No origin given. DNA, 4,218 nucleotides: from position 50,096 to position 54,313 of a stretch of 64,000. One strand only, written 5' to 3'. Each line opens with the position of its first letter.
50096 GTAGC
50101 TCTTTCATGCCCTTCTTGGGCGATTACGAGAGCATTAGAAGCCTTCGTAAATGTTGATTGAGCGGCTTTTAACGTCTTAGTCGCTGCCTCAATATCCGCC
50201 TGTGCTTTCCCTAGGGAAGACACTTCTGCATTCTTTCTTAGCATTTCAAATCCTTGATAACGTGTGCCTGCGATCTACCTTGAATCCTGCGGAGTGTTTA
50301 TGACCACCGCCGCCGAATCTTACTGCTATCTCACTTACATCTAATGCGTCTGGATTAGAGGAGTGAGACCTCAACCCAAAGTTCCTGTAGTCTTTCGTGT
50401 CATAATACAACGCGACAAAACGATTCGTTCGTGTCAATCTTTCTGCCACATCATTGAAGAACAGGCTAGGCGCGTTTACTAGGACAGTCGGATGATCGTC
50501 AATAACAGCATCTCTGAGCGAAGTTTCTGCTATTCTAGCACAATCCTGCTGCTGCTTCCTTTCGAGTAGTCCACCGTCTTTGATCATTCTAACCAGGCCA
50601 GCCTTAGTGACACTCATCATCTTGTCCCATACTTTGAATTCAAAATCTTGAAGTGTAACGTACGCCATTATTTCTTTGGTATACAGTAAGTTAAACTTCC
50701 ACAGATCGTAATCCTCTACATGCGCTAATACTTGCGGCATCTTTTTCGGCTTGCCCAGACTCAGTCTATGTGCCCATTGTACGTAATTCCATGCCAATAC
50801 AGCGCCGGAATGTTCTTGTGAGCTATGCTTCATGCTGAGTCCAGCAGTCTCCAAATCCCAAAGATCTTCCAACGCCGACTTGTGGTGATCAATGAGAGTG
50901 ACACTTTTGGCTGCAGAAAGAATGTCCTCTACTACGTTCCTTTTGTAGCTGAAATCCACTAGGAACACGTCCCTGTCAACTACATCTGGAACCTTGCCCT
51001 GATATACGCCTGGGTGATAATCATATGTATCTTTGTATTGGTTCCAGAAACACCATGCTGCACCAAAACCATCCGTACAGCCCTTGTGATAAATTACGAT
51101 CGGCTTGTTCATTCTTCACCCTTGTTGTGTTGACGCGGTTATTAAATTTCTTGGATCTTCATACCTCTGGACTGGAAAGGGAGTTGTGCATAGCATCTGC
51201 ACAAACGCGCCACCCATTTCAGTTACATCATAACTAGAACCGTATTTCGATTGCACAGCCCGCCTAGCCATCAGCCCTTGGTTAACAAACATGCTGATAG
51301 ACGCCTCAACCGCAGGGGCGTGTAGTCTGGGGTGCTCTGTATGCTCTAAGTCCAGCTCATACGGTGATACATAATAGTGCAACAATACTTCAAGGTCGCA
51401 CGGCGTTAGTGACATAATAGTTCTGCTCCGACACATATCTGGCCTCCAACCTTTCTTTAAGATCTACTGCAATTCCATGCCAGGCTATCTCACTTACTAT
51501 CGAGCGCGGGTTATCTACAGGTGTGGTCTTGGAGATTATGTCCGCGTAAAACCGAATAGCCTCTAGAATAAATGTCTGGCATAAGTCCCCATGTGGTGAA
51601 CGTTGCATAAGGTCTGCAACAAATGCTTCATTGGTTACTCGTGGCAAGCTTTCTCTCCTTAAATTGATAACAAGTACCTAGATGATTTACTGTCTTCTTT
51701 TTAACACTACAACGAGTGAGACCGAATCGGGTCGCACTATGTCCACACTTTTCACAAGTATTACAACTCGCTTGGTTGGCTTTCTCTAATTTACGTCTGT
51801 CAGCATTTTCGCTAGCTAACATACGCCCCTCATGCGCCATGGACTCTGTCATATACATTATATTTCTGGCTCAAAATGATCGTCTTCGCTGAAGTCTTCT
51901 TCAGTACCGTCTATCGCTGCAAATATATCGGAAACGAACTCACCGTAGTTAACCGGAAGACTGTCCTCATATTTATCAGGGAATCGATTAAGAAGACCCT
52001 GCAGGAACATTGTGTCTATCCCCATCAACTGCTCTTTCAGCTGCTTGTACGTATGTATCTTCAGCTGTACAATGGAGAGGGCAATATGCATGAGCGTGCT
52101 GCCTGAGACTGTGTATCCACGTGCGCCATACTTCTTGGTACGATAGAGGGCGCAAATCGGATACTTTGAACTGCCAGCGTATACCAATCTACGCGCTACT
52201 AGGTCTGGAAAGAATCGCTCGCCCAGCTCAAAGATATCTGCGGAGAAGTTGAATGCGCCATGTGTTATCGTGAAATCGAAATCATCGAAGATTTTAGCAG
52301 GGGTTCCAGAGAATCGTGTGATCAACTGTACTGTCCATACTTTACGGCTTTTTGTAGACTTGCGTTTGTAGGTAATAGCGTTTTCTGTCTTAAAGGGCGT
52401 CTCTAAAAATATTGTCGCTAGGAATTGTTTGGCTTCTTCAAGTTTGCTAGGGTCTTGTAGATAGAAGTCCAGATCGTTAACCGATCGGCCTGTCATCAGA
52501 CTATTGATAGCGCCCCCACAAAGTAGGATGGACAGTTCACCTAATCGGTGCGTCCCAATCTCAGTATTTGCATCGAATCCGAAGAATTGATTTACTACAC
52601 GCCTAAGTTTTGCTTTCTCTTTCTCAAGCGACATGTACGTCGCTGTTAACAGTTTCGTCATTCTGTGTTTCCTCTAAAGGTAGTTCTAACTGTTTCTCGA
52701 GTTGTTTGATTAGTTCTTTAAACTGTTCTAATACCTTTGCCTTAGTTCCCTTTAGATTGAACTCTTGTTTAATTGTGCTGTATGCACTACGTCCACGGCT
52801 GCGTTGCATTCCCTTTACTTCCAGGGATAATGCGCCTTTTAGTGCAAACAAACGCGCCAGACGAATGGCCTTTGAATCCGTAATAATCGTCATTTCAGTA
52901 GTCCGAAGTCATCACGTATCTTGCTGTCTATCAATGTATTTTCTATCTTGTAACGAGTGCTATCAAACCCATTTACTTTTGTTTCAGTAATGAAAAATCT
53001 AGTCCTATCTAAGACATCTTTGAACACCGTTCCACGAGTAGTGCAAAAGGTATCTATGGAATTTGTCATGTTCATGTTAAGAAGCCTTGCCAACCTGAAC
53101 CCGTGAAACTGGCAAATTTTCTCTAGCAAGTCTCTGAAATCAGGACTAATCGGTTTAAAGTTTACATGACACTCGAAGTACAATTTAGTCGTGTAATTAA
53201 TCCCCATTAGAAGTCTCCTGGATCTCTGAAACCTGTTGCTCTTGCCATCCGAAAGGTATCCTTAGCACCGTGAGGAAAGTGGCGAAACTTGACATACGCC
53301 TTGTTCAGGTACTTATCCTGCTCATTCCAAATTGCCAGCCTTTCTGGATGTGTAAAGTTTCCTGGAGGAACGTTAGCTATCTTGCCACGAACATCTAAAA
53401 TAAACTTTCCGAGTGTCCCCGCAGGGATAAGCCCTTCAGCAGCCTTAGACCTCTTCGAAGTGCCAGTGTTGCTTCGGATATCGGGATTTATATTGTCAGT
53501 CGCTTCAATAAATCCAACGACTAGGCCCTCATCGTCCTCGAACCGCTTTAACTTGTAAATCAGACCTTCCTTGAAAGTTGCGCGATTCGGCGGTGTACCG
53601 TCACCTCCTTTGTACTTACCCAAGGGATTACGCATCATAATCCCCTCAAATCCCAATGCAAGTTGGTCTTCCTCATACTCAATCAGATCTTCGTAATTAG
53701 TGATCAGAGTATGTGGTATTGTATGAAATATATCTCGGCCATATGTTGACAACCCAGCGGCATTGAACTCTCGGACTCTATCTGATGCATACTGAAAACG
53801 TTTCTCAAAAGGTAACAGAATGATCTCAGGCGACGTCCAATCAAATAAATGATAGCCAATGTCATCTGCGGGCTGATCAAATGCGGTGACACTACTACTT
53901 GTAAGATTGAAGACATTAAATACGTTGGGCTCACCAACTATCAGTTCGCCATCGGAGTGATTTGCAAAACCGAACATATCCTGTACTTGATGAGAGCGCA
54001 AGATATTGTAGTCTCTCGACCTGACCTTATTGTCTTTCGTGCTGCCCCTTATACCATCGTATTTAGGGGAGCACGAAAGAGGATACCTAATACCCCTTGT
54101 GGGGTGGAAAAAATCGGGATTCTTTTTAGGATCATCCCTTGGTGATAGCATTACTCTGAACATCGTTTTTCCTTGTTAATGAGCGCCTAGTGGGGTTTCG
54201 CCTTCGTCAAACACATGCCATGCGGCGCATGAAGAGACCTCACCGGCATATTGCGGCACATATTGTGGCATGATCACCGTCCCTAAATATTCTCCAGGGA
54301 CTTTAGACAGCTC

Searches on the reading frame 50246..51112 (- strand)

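Call 75: search_protein_families(library=pfam, proteins=[window:50246-51112:-], max_evalue=0.001)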
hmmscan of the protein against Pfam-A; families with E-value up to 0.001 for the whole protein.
window:50246-51112:- (288 aa): 1 family
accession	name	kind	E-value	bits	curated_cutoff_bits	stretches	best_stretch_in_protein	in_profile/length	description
PF01368.27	DHH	-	2e-05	25.3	28.1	1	7-126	5-114/125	DHH family, N-terminal domain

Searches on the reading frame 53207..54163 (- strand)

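Call 10: search_protein_families(library=phrogs, proteins=[window:53207-54163:-], max_evalue=0.001)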
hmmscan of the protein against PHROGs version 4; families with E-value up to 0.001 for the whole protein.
window:53207-54163:- (318 aa): 1 family
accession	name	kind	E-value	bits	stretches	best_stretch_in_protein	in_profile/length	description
phrog_114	-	DNA, RNA and nucleotide metabolism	5.4e-39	135.3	1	13-315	232-500/634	ATP-dependent DNA ligase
